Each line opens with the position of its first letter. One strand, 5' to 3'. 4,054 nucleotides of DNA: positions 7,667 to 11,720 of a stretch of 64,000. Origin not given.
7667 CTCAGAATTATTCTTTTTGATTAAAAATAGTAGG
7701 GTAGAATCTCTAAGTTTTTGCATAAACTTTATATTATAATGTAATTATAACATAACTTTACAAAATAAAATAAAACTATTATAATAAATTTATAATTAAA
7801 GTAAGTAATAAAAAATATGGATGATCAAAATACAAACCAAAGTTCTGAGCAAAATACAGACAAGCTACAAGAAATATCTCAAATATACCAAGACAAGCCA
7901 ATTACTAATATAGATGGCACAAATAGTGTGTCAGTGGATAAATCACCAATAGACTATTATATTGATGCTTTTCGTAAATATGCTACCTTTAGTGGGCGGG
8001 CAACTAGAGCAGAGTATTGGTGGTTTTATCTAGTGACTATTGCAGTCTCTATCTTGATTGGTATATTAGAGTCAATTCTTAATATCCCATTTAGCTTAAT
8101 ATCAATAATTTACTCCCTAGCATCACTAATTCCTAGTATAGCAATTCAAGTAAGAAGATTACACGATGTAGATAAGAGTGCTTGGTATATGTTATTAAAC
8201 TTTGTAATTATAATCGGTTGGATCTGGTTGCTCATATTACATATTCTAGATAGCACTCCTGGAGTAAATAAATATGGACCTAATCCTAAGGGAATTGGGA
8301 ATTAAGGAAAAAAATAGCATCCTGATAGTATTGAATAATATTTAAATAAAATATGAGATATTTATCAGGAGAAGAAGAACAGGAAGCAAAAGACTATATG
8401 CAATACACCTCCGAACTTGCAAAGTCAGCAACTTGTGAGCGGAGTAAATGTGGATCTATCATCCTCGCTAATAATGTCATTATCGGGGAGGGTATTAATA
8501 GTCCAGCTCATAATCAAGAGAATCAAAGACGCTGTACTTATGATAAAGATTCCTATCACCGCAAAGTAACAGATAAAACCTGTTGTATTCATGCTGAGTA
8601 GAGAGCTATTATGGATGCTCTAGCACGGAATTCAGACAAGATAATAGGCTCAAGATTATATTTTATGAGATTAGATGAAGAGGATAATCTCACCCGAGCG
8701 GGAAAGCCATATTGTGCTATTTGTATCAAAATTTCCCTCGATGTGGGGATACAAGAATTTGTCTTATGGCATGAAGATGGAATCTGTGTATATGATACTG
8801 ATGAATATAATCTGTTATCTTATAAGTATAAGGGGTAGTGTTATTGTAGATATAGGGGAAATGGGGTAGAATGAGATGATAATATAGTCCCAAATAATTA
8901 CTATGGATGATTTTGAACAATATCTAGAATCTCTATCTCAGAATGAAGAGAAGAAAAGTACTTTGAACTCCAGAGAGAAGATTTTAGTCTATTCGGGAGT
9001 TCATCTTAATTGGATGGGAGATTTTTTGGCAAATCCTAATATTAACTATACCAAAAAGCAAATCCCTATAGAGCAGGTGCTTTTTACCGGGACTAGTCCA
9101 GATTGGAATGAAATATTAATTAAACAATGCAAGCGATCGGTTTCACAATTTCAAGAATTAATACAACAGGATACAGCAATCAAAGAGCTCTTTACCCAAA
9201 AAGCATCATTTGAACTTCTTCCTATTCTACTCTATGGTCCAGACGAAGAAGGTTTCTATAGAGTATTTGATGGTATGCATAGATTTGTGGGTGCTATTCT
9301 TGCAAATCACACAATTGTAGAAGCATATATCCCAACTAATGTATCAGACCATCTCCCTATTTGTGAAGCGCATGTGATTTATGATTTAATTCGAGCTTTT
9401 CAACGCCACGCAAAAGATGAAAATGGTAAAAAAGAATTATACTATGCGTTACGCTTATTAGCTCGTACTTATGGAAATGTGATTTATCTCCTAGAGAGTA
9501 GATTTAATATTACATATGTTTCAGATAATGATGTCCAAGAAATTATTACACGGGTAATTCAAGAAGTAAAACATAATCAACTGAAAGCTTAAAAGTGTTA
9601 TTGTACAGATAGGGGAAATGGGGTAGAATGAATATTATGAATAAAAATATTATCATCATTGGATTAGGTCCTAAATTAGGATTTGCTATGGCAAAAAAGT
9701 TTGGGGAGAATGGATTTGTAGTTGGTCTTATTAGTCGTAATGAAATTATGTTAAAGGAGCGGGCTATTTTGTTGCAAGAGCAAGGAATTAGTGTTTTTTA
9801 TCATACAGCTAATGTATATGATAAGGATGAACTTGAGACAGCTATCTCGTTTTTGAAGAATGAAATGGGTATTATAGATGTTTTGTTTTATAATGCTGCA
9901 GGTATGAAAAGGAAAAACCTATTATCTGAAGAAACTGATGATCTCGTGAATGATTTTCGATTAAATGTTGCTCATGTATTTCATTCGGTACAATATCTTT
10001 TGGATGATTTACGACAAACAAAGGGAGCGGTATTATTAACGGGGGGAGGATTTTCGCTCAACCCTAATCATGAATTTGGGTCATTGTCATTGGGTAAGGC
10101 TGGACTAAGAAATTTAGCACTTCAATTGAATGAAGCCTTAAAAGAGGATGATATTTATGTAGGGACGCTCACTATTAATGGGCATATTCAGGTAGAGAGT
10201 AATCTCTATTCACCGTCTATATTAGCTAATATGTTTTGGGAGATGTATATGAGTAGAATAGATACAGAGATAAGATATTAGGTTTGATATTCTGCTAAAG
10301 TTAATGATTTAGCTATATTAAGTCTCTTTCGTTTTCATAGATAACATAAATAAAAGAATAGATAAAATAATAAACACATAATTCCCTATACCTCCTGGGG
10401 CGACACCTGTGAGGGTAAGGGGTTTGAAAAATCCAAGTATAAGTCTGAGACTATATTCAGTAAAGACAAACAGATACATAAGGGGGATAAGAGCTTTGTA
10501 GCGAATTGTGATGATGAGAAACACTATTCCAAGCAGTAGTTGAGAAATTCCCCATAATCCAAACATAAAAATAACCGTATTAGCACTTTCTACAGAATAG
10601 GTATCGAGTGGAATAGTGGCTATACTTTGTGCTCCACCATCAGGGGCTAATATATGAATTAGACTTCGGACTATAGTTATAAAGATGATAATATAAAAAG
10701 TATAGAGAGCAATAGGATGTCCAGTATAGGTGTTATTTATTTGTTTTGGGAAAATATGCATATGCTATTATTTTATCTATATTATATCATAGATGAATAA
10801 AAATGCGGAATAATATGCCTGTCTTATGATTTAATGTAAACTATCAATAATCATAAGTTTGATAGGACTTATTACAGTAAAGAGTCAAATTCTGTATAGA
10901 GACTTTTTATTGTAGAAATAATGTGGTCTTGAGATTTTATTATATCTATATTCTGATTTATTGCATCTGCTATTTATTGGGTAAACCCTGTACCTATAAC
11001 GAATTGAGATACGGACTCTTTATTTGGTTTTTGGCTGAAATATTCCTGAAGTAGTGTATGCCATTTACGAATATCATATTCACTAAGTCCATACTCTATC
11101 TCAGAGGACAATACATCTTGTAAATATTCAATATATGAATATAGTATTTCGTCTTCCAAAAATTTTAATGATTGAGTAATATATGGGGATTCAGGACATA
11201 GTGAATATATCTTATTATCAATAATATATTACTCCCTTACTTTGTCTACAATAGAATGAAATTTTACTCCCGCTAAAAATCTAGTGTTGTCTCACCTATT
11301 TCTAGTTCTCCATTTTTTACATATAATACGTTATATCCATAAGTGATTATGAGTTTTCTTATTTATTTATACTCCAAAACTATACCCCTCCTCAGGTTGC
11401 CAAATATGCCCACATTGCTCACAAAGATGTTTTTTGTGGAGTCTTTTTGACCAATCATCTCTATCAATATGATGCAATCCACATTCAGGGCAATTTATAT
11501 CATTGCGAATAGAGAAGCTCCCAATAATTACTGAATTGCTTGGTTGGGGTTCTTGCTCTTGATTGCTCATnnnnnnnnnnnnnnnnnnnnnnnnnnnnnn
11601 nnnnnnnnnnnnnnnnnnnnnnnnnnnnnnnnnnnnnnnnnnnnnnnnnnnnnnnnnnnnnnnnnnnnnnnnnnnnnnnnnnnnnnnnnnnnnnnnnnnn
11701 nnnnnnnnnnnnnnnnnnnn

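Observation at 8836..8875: Near-identical 40-nt promoter cassette (TTGTAS-N17-TAGAAT with a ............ spacer) repeated in front of three unrelated genes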

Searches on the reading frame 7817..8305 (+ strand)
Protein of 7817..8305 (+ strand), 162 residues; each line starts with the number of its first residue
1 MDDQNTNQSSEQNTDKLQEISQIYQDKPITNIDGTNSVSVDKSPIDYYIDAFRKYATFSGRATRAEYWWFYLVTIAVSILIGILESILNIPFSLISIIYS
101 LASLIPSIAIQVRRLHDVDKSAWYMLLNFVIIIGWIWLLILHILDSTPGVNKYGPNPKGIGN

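Call 29: find_encoding_contigs(protein=window:7817-8305:+, flank=10000, max_places=10)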
Protein window:7817-8305:+ (162 aa): no gene with exactly this product is on record in the collection.

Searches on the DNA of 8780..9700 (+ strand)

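Call 68: search_rna_families(source=window, start=8780, end=9700, threshold=evalue, max_evalue=1)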
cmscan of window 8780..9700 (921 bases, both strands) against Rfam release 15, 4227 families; matches with E-value up to 1: 0.
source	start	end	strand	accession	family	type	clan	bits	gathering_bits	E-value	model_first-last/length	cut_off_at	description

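Call 69: search_dna_similar(query=window:8837-8874:+, collection=phages, mode=distant, max_evalue=10, max_rows=10)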
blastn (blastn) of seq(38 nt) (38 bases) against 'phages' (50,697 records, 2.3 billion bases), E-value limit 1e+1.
Records with a match: 2; places in all: 2; records where one place covers at least 80% of the query: 0.
Best place of each record, by identity: 90-95% 2.
By first word of the organism name: Bacillus 2.
By host as written in the record: Bacillus sp. MGK1/ERV9 2.
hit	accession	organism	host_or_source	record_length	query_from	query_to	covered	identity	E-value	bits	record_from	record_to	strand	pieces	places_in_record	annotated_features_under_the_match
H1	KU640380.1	Bacillus phage Shbh1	Bacillus sp. MGK1/ERV9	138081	4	25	58%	90.9%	6e+0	32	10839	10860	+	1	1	plasmid segregation protein-like protein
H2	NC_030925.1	Bacillus phage Shbh1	Bacillus sp. MGK1/ERV9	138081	4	25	58%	90.9%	6e+0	32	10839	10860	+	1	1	partition protein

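Call 70: search_dna_similar(query=window:8837-8874:+, collection=plasmids, mode=distant, max_evalue=10, max_rows=10)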
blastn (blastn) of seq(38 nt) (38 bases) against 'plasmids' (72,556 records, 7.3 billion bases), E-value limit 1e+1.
Records with a match: 6; places in all: 6; records where one place covers at least 80% of the query: 0.
Best place of each record, by identity: 80-90% 6.
By first word of the organism name: Companilactobacillus 5; Cetobacterium 1.
By predicted mobility (MOB-suite, as given by PLSDB): non-mobilizable 6.
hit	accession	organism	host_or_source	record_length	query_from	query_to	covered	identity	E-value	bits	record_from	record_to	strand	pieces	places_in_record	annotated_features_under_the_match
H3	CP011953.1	Companilactobacillus farciminis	Capra hircus,Cell culture,goat rumen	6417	4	29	68%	88.5%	5e+0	35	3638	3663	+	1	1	hypothetical protein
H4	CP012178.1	Companilactobacillus farciminis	Capra hircus,Cell culture,rumen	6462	4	29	68%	88.5%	5e+0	35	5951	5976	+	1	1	hypothetical protein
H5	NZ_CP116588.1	Companilactobacillus farciminis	Bos taurus,whole organism,fecal sample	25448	4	29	68%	88.5%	5e+0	35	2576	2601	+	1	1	Ltp family lipoprotein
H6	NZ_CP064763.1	Companilactobacillus futsaii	Homo sapiens,whole organism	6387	4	29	68%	88.5%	5e+0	35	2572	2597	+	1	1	Ltp family lipoprotein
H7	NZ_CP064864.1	Companilactobacillus futsaii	jamiecosley,whole organism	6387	4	29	68%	88.5%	5e+0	35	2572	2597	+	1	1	Ltp family lipoprotein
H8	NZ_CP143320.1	Cetobacterium somerae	intestine of Yellow Catfish,pure culture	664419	2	26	66%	88.9%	5e+0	34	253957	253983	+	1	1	hypothetical protein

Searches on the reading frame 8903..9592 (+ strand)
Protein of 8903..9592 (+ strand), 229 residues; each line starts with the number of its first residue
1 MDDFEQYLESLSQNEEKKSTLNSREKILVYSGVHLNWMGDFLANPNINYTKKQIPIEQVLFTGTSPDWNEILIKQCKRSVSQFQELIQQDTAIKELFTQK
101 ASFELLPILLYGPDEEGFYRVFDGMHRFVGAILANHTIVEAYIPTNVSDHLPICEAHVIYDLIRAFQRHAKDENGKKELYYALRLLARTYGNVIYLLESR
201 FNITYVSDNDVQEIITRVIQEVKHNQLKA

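Call 34: find_encoding_contigs(protein=window:8903-9592:+, flank=10000, max_places=10)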
Protein window:8903-9592:+ (229 aa): 1 contig read that carries it; 1 place shown.
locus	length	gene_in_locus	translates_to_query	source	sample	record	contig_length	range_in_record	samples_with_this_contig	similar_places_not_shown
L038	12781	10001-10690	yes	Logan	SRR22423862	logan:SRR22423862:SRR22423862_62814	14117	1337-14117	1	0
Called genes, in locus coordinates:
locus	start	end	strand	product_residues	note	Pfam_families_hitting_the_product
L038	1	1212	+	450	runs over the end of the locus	PF01225:Mur_ligase, PF08245:Mur_ligase_M, PF02875:Mur_ligase_C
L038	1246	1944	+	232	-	PF01255:Prenyltransf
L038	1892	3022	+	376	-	PF00483:NTP_transferase, PF12804:NTP_transf_3, PF22640:ManC_GMP_beta-helix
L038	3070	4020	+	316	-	PF02618:YceG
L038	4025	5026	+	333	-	PF13524:Glyco_trans_1_2 (faint)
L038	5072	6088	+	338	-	PF00814:TsaD, PF22521:HypF_C_2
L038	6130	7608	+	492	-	PF04244:DPRP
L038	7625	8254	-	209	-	PF06055:ExoD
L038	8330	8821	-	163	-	PF00293:NUDIX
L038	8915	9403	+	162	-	PF05656:DUF805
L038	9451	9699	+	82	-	-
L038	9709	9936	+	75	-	-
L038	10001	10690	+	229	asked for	-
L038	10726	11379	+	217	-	PF00106:adh_short, PF13561:adh_short_C2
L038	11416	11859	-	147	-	-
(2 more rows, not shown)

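Call 35: search_protein_families(library=pfam, proteins=[window:8903-9592:+], max_evalue=0.01)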
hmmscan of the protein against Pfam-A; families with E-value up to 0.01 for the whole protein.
window:8903-9592:+ (229 aa): 0 families

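Call 53: search_protein_families(library=padloc, proteins=[window:8903-9592:+], max_evalue=0.01)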
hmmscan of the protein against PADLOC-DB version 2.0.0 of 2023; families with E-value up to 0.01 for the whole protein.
window:8903-9592:+ (229 aa): 0 families

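Call 54: search_protein_families(library=phrogs, proteins=[window:8903-9592:+], max_evalue=0.01)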
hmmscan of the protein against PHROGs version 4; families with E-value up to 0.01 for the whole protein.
window:8903-9592:+ (229 aa): 0 families

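Call 71: search_solved_structures(query=window:8903-9592:+, max_evalue=1)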
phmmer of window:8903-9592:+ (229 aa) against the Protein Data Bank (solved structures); distinct sequences matched with E-value up to 1: 6.
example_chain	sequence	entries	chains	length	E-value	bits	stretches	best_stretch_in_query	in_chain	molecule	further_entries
3vgj_A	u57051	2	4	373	0.022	17.7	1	134-206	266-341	Tyrosyl-tRNA synthetase, putative | tyrosine--tRNA ligase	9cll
7ror_A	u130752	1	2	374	0.022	17.7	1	134-206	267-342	Tyrosine--tRNA ligase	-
7ros_A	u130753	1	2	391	0.024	17.6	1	134-206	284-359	Tyrosine--tRNA ligase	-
7rot_A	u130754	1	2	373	0.028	17.4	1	134-206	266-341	Tyrosine--tRNA ligase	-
8tzm_A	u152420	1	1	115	0.18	14.7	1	122-188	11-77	Type I site-specific deoxyribonuclease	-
6se1_A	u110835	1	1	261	0.98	12.3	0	32-85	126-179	Putative lipopolysaccharide modification acyltransferase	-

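Call 72: search_protein_families(library=ncbifam, proteins=[window:8903-9592:+], max_evalue=0.01)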
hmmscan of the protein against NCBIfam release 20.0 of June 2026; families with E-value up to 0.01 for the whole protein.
window:8903-9592:+ (229 aa): 0 families

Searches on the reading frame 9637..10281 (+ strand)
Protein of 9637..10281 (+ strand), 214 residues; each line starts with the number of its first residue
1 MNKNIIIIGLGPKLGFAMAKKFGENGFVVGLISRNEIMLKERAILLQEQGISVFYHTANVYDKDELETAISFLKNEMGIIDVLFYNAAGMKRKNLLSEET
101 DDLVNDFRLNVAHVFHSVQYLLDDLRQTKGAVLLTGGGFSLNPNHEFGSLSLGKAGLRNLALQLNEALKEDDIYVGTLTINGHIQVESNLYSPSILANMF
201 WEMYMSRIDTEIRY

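Call 35: search_protein_families(library=pfam, proteins=[window:9637-10281:+], max_evalue=0.01)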
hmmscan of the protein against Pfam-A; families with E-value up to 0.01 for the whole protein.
window:9637-10281:+ (214 aa): 3 families
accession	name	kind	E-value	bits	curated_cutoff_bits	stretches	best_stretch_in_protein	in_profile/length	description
PF00106.31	adh_short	-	1e-20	74.5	26.6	1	3-177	1-176/195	short chain dehydrogenase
PF13561.12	adh_short_C2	-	8e-12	45.7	27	1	14-175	8-168/236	Enoyl-(Acyl carrier protein) reductase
PF08659.16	KR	-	0.00048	20.5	22.6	1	6-105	4-106/180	KR domain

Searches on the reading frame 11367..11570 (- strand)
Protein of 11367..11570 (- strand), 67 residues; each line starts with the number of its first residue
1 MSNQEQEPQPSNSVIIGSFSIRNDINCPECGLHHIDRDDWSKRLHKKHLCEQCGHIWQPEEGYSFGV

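Call 35: search_protein_families(library=pfam, proteins=[window:11367-11570:-], max_evalue=0.01)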
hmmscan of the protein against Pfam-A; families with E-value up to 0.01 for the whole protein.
window:11367-11570:- (67 aa): 5 families
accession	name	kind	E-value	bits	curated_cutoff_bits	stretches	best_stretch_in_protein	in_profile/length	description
PF07754.17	HVO_2753_ZBP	-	1.7e-05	25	33.2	1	26-54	18-46/46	Small zinc finger protein HVO_2753-like, Zn-binding pocket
PF00301.25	Rubredoxin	-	0.0024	18.3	23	0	47-63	1-17/47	Rubredoxin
PF24029.1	DUF7340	-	0.0031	17.7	27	0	27-60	9-51/62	Domain of unknown function (DUF7340)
PF09723.15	Zn_ribbon_8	-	0.0087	16.5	34.4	0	22-35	24-37/41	Zinc ribbon domain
PF13248.11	Zn_ribbon_3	-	0.0089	15.9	27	0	25-39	3-16/26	zinc-ribbon domain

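Call 72: search_protein_families(library=ncbifam, proteins=[window:11367-11570:-], max_evalue=0.01)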
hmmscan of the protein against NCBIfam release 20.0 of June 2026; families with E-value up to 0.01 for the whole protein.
window:11367-11570:- (67 aa): 4 families
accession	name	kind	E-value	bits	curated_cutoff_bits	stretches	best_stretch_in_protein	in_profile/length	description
NF011481.0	PRK14890.1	equivalog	1.3e-05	25.1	61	1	23-55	26-58/61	putative Zn-ribbon RNA-binding protein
NF045768.1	RubredRD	equivalog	0.00026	21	90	0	46-62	2-18/54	rubredoxin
NF033558.1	transpos_IS1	equivalog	0.0034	17.3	100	1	27-61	1-35/199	IS1 family transposase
NF041911.1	HVO_0649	equivalog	0.0056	16.5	70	0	23-56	21-58/65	HVO_0649 family zinc finger protein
